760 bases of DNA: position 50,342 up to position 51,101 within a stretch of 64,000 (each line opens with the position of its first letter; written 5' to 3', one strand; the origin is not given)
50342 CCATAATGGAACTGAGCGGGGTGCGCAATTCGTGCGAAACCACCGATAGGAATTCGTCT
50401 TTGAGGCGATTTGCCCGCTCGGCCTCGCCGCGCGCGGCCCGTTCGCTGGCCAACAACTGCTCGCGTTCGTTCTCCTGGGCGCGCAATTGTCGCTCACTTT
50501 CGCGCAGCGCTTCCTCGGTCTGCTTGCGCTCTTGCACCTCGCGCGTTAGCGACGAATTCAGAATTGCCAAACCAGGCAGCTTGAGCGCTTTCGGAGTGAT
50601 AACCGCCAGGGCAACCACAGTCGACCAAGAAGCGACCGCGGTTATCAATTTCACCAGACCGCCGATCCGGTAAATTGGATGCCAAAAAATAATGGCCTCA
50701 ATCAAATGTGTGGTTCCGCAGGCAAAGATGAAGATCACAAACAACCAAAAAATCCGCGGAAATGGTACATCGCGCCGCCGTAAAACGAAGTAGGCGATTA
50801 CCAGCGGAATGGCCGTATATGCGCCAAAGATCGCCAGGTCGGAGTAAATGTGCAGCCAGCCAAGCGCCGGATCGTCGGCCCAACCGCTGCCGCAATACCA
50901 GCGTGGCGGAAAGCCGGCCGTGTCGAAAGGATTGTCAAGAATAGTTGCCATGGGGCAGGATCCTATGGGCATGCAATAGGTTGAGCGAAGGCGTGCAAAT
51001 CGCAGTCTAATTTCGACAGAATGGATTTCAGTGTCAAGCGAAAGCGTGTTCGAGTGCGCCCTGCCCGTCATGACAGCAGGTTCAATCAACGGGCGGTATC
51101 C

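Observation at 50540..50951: Histidine kinase with an ETR1-type ethylene-binding-domain-like membrane sensor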

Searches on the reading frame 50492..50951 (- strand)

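Call 3: search_protein_families(library=pfam, proteins=[window:50540-50951:-], max_evalue=1)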
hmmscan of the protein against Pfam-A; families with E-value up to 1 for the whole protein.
window:50540-50951:- (137 aa): 2 families
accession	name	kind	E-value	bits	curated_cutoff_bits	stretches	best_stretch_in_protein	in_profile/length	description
PF25487.1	ETR1_N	-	3.6e-36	123.8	27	1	30-125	2-97/97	Ethylene receptor 1-like, N-terminal domain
PF12679.13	ABC2_membrane_2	-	0.2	11.3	27.2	1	37-62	258-283/283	ABC-2 family transporter protein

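Call 6: search_solved_structures(query=window:50540-50951:-, max_evalue=10, show_alignments=3)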
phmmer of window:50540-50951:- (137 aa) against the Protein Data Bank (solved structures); distinct sequences matched with E-value up to 10: 0.

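Call 7: find_homologous_proteins(query=window:50492-50951:-, max_evalue=0.001)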
Query window:50492-50951:- (153 aa): 164 proteins with E <= 0.001 among 241 candidates; the best 120 are listed.
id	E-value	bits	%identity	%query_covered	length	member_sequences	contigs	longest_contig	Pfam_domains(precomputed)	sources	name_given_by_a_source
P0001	1.9e-76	273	83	95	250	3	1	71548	PF25487.2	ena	-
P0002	5.2e-69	249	80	89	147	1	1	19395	PF25487.2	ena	-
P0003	6.1e-66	239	79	88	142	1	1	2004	PF25487.2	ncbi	-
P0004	1.1e-63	232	73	100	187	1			PF25487.2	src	-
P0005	6.6e-61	223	64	98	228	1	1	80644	PF25487.2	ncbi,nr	ncbi:MAG: hypothetical protein NTW19_09855 [Planctomycetota bacterium]|nr:hypothetical protein [Plan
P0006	8.1e-60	219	67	100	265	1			PF00512.32,PF25487.2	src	-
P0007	2.3e-59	218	66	95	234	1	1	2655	PF25487.2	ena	-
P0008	4.7e-59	217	70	95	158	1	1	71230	PF25487.2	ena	-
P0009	9.5e-59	216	63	99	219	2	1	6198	PF25487.2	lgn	-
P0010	2.6e-58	214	63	100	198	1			PF25487.2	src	-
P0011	5.6e-58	213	63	98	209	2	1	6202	PF25487.2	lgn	-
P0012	2.6e-57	211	67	96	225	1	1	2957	PF25487.2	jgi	jgi:hypothetical protein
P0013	3.0e-57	211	63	100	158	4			PF25487.2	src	-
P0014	8.7e-57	209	60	99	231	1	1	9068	PF25487.2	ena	-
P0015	2.5e-56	208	64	99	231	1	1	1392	PF25487.2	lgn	-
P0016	3.8e-56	207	64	95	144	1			PF25487.2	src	-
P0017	1.1e-55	206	60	98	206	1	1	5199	PF25487.2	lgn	-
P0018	6.1e-55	203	66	95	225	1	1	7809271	PF00512.32,PF25487.2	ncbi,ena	-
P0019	1.1e-54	202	64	93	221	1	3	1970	PF25487.2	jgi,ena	-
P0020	1.8e-54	202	61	99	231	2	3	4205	PF25487.2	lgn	-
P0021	2.0e-54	202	58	99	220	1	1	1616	PF25487.2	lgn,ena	-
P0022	4.7e-54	200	62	99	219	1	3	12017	PF25487.2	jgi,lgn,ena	-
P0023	1.9e-53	198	61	98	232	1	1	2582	PF25487.2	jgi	-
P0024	3.7e-53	197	58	95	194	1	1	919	PF25487.2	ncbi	-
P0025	4.2e-53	197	57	97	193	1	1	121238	PF25487.2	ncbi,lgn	-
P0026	4.7e-53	197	58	97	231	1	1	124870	PF25487.2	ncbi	-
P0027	7.2e-53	196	62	99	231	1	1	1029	PF25487.2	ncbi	-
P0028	7.5e-53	196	62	99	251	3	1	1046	PF25487.2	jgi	jgi:signal transduction histidine kinase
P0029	7.9e-53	196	60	100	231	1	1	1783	PF25487.2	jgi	jgi:branched-subunit amino acid ABC-type transport system permease component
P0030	7.9e-53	196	62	93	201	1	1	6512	PF25487.2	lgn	-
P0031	1.3e-52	196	60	97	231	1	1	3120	PF25487.2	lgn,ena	-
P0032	1.6e-52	195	61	96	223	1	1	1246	PF25487.2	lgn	-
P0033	1.7e-52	195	60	100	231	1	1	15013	PF25487.2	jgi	jgi:branched-subunit amino acid ABC-type transport system permease component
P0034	1.9e-52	195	57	100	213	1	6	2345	PF25487.2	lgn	-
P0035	2.3e-52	195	60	96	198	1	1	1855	PF25487.2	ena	-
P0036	3.1e-52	194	57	99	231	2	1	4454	PF25487.2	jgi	-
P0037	6.6e-52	193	61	98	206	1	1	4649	PF25487.2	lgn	-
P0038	8.2e-52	193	53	99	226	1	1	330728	PF25487.2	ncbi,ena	-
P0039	1.1e-51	193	59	99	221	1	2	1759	PF25487.2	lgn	-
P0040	1.3e-51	192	62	92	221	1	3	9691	PF25487.2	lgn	-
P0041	2.8e-51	191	58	93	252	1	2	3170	PF13426.14,PF13188.14,PF00989.32,PF25487.2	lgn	-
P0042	4.1e-51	191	53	95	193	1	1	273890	PF25487.2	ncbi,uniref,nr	ncbi:hypothetical protein [Neorhodopirellula pilleata]|uniref:Ethylene receptor 1-like N-terminal do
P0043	1.6e-50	189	63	89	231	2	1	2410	PF25487.2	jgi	-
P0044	2.3e-50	188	57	92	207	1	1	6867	PF25487.2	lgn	-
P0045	2.7e-50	188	57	93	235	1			PF25487.2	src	-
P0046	3.1e-50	188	59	100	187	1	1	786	PF25487.2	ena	-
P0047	6.1e-50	187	57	100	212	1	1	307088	PF25487.2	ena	-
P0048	2.7e-49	185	56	99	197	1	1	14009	PF25487.2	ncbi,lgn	-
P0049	7.4e-49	183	58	100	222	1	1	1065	PF25487.2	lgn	-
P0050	8.2e-49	183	58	99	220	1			PF25487.2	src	-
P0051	1.3e-48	183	55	100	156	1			PF25487.2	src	-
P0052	1.4e-48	183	58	100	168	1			PF25487.2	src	-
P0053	1.4e-48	183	58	100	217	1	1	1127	PF00989.32,PF25487.2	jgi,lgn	jgi:PAS domain-containing protein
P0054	2.5e-48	182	63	88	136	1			PF25487.2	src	-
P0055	2.9e-48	181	57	100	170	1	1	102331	PF25487.2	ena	-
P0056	3.1e-48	181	60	95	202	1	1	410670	PF25487.2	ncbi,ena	-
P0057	4.6e-48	181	61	97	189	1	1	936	PF25487.2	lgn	-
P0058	5.7e-48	181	57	100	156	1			PF25487.2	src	-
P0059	7.1e-48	180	68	79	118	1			PF25487.2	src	-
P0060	3.5e-47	178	56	100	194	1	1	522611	PF25487.2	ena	-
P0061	3.7e-47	178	84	60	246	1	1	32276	PF25487.2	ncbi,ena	-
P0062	4.1e-47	178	58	98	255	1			PF00512.32,PF25487.2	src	-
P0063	4.7e-47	178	56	100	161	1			PF25487.2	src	-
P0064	4.8e-47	178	56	98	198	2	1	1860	PF25487.2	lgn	-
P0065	7.9e-47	177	57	100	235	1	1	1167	PF25487.2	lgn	-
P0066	1.2e-46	176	58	92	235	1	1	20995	PF25487.2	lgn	-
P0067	1.7e-46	176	55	100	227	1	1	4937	PF25487.2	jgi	jgi:PAS domain-containing protein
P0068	1.8e-46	176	53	100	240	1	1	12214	PF00512.32,PF25487.2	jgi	jgi:two-component system, chemotaxis family, sensor kinase Cph1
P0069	2.4e-46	175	56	98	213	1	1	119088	PF25487.2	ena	-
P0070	2.4e-46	175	56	100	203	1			PF25487.2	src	-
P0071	2.9e-46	175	56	94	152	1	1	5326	PF25487.2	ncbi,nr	ncbi:MAG: hybrid sensor histidine kinase/response regulator, partial [Candidatus Hydrogenedentes bac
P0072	5.7e-46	174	56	100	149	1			PF25487.2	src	-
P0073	7.2e-46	174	56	96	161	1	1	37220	PF25487.2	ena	-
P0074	8.6e-46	173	56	99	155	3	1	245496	PF25487.2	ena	-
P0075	1.2e-45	173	58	94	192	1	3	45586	PF25487.2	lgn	-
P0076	1.2e-45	173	55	100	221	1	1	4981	PF00512.32,PF25487.2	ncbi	-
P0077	1.4e-45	173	57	96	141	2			PF25487.2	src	-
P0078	1.4e-45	173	56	97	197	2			PF25487.2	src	-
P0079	1.5e-45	173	55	99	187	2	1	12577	PF25487.2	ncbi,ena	-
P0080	2.2e-45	172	57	94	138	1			PF25487.2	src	-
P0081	2.4e-45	172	56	100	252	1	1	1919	PF13426.14,PF00989.32,PF25487.2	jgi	jgi:PAS domain S-box-containing protein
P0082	4.7e-45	171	57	93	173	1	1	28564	PF25487.2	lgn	-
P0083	5.6e-45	171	53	99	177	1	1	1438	PF25487.2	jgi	jgi:PAS domain-containing protein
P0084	6.0e-45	171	56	97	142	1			PF25487.2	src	-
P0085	6.2e-45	171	54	96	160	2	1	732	PF25487.2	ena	-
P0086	6.5e-45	171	57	95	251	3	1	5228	PF00512.32,PF25487.2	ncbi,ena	-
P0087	1.3e-44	170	61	78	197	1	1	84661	PF25487.2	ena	-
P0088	1.9e-44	169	59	93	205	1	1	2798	PF25487.2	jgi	jgi:hypothetical protein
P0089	2.3e-44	169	55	92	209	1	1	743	PF25487.2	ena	-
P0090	2.4e-44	169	55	100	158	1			PF25487.2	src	-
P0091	3.0e-44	168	55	93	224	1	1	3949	PF25487.2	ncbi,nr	ncbi:MAG TPA: hypothetical protein VE988_19235, partial [Gemmataceae bacterium]|nr:hypothetical prot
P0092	5.0e-44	168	54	100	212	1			PF25487.2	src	-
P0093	5.1e-44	168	57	98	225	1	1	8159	PF25487.2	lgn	-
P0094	5.7e-44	168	54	92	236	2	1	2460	PF25487.2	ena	-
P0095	1.5e-43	166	63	76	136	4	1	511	PF25487.2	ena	-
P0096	1.8e-43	166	62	81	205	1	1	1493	PF25487.2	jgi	jgi:branched-subunit amino acid ABC-type transport system permease component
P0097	2.1e-43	166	50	98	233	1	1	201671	PF25487.2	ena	-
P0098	2.9e-43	165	60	82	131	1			PF25487.2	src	-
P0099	5.3e-43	164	54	93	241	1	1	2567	PF13188.14,PF25487.2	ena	-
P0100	6.6e-43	164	65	78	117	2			PF25487.2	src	-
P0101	8.9e-43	164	46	99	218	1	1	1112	PF25487.2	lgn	-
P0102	9.9e-43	164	63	80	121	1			PF25487.2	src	-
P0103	1.2e-42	163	51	100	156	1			PF25487.2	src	-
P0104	1.3e-42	163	53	98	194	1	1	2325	PF25487.2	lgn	-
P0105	1.7e-42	163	55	93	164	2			PF25487.2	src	-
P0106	2.7e-42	162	58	93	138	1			PF25487.2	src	-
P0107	4.7e-42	161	68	73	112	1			PF25487.2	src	-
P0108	7.1e-42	161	57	80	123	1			PF25487.2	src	-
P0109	1.1e-41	160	67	69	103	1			PF25487.2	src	-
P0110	1.3e-41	160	55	92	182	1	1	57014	PF25487.2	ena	-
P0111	5.2e-41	158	54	100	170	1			PF25487.2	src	-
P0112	7.1e-41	157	56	88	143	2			PF25487.2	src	-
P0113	7.3e-41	157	54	87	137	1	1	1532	PF25487.2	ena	-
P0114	7.3e-41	157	59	82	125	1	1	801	PF25487.2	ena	-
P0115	7.6e-41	157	62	77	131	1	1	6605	PF25487.2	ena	-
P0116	5.4e-40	155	53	90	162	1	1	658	PF25487.2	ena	-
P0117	1.1e-39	154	57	86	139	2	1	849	PF25487.2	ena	-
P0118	1.3e-39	153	55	92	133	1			PF25487.2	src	-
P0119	2.0e-39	153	61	75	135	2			PF25487.2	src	-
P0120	5.4e-39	151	57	79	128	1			PF25487.2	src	-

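Call 25: find_encoding_contigs(protein=P0001, flank=10000, max_places=3)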
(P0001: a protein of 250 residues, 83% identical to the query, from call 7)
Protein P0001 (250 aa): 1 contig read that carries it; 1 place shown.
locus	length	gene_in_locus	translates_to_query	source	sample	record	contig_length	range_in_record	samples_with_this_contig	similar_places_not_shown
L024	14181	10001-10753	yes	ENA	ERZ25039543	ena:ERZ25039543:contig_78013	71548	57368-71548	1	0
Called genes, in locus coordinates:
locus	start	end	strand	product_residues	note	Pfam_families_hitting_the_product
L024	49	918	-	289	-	PF23234:WHD_4th_Lhr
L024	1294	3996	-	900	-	PF00270:DEAD, PF00271:Helicase_C, PF22590:Cas3-like_C_2 (faint), PF19306:WHD_Lhr, PF08494:DEAD_assoc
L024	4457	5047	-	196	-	PF01641:SelR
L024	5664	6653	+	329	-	PF03098:An_peroxidase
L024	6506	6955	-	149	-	-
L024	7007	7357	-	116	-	-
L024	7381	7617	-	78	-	-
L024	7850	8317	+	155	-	-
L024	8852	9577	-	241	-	-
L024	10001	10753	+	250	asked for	PF25487:ETR1_N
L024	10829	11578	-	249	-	-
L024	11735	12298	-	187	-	PF01209:Ubie_methyltran, PF08241:Methyltransf_11, PF08242:Methyltransf_12, PF13649:Methyltransf_25, PF13847:Methyltransf_31, PF20922:Anamorsin_N (weak), PF05148:Methyltransf_8 (weak)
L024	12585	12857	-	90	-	-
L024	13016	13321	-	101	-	PF01022:HTH_5, PF12802:MarR_2 (weak), PF12840:HTH_20 (weak)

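Call 33: search_protein_representatives(protein=window:50540-50951:-)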
Query: 137 residues. Proteins with E-value up to 0.001 (for the whole library): 7537; up to 1e-10: 5248; up to 1e-30: 653. The best 150 are listed.
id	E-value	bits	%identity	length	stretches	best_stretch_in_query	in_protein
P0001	8.8e-68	243.1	82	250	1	5-136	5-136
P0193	1.5e-54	200.2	67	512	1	4-137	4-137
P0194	9.0e-53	194.4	67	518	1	7-135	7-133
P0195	9.3e-52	191.1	70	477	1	7-135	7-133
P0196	1.3e-50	187.3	71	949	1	5-136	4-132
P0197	2.9e-50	186.3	70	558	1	6-135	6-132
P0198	4.2e-50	185.7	68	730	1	5-135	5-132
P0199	4.7e-50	185.6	65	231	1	4-137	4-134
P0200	1.8e-49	183.7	69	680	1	7-135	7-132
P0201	3.2e-49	182.9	69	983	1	7-131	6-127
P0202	3.4e-49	182.8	63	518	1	8-135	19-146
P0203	4.0e-49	182.6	63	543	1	7-129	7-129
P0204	1.8e-48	180.4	79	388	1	5-102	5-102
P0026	2.2e-48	180.1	62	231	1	6-136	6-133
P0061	8.8e-48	178.2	84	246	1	5-94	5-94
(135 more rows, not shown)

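Call 39: search_protein_families(library=pfam, alignment_id=A1, max_evalue=0.00001)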
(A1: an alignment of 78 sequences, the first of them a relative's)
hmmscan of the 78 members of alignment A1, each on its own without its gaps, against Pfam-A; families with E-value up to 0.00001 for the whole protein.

A. member 1, P0193 (512 aa): 7 families
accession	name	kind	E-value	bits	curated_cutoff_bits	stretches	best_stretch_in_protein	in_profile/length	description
PF25487.1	ETR1_N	-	7.8e-37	125.9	27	1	30-125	2-97/97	Ethylene receptor 1-like, N-terminal domain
PF02518.31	HATPase_c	-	3.8e-25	88.9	26.4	1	404-511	5-109/111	Histidine kinase-, DNA gyrase B-, and HSP90-like ATPase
PF00989.32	PAS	-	1.6e-17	63.9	22.6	1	155-266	2-112/113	PAS fold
PF00512.31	HisKA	-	1.1e-11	45.1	26.9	1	291-356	2-64/66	His Kinase A (phospho-acceptor) domain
PF13426.13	PAS_9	-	5.4e-11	43.1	27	1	165-269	2-103/103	PAS domain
PF08448.16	PAS_4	-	2.4e-08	34.6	23.1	1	160-224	1-65/110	PAS fold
PF13188.13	PAS_8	-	3.3e-07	30.4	21.8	1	154-209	1-53/65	PAS domain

B. families by the number of members that match (of 78 scanned): 23 families
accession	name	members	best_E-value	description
PF25487.1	ETR1_N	78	3.7e-40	Ethylene receptor 1-like, N-terminal domain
PF02518.31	HATPase_c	62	1.1e-31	Histidine kinase-, DNA gyrase B-, and HSP90-like ATPase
PF00512.31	HisKA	53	8.6e-24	His Kinase A (phospho-acceptor) domain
PF00989.32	PAS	48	3.2e-76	PAS fold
PF13426.13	PAS_9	47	8.7e-77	PAS domain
PF08448.16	PAS_4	45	4.7e-64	PAS fold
PF08447.18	PAS_3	38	1.4e-53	PAS fold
PF13188.13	PAS_8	37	7.8e-31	PAS domain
PF00072.30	Response_reg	22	2.7e-47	Response regulator receiver domain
PF24820.1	Diguanyl_cycl_sensor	12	1.1e-15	Diguanylate cyclase-like sensor domain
PF13581.12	HATPase_c_2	11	1.3e-08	Histidine kinase-like ATPase domain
PF12860.13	PAS_7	8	6.1e-12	PAS fold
PF07568.18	HisKA_2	7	6.9e-31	Histidine kinase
PF07536.20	HWE_HK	6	5e-29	HWE histidine kinase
PF13185.12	GAF_2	6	8.2e-18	GAF domain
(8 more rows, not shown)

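Call 42: find_related_loci(query=A2, collection=genome_contigs, flank=6000)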
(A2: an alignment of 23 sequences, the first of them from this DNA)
Query A2 (135 aa) in genome_contigs; peptide patterns used: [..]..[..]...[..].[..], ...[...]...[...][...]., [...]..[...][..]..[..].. (x = any residue, [..] = any of these).
599 stretches matched a pattern (row limit reached: there are more); 553 encode a relative of the query (tblastn E <= 1e-3); the best 80 are kept; 80 distinct loci.
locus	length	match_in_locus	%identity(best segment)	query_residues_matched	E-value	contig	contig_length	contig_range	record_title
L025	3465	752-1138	81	7-135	1e-74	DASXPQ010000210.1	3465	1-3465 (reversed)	MAG TPA_asm: Pirellulales bacterium isolate SMAG_U5412 k141_4111751, whole genome shotgun sequence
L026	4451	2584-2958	67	9-135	4e-60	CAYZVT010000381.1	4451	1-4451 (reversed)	MAG TPA_asm: uncultured Pirellulales bacterium isolate SRP263527_co1_258 genome assembly, contig: NODE_18443_length_4451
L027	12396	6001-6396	69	1-135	2e-59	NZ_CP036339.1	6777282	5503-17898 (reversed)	Lacipirellula limnantheis strain I41 chromosome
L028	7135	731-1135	67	1-135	6e-59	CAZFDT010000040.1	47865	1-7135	MAG TPA_asm: uncultured Phycisphaeraceae bacterium isolate binchicken_co350_112 genome assembly, contig: NODE_1103_lengt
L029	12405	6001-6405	65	1-135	5e-59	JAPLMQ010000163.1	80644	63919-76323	MAG: Planctomycetota bacterium isolate LacPavin_0920_WC57_MAG_68_11 LacPavin_0920_WC57_scaffold_595873, whole genome sho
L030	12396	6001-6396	67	1-135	2e-58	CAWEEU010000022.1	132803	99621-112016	MAG: uncultured Planctomycetota bacterium isolate MFD04944.bin.2.70 genome assembly, contig: contig_82240, whole genome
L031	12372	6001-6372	69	9-135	3e-58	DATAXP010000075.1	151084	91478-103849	MAG TPA_asm: Pirellulales bacterium isolate SMAG_U5656 k141_1622799, whole genome shotgun sequence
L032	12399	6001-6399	70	1-135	2e-61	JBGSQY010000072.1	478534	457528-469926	MAG: Bythopirellula sp. isolate JTS-AC344 k141_1791363, whole genome shotgun sequence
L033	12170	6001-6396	63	1-135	1e-57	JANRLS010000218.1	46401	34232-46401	MAG: Pirellulaceae bacterium isolate bins.355 k141_2292963, whole genome shotgun sequence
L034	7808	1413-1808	62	1-135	3e-57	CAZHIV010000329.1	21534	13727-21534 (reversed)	MAG TPA_asm: uncultured Planctomycetaceae bacterium isolate binchicken_co31_381 genome assembly, contig: k141_1952197, w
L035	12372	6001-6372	68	9-135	2e-57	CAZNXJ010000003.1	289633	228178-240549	MAG TPA_asm: uncultured Pirellulaceae bacterium isolate SRP268622_co1_89 genome assembly, contig: NODE_16_length_289633_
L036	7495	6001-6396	63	1-135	1e-56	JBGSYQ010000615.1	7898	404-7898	MAG: Pirellulales bacterium isolate JTS-RE94 k141_1017062, whole genome shotgun sequence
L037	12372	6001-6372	66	9-135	2e-55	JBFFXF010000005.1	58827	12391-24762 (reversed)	MAG: Planctomycetota bacterium isolate Mix_sand01.2020.11.D.10 k141_3779409_length_58827_cov_12.2146, whole genome shotg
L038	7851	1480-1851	66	9-135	2e-54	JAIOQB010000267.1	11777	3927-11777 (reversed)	MAG: Planctomycetia bacterium isolate LakeFargette_0920_ALND_MAG_62_14 LacPavin_0920_ALND_scaffold_473087, whole genome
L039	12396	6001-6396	61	1-135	4e-54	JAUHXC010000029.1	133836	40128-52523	MAG: bacterium isolate 2_bin.46 NODE_192_length_133836_cov_8.408005, whole genome shotgun sequence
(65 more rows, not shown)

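Call 49: predict_structure(alignment_id=A2)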
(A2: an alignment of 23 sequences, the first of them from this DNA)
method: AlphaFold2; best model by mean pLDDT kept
length: 135 residues; sequences in the alignment: 23
mean_pLDDT: 89.3   pTM: 0.75
mean pLDDT of the five models: 89.3, 78.9, 75.2, 72.8, 70.7
residues with pLDDT >= 90: 79; 70-90: 54; 50-70: 2; < 50: 0
segments of 3 or more residues with pLDDT < 50: none
pLDDT, mean of each block of 10 residues (from residue 1): 76 88 85 95 95 92 88 93 94 91 90 89 86 88
secondary structure, 60 per line:
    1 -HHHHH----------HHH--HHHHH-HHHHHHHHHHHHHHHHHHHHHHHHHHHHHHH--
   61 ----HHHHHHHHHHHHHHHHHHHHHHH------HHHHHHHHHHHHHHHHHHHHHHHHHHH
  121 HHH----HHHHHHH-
elements in order: H2-6 H22-26 H28-58 H65-87 H94-123 H128-134
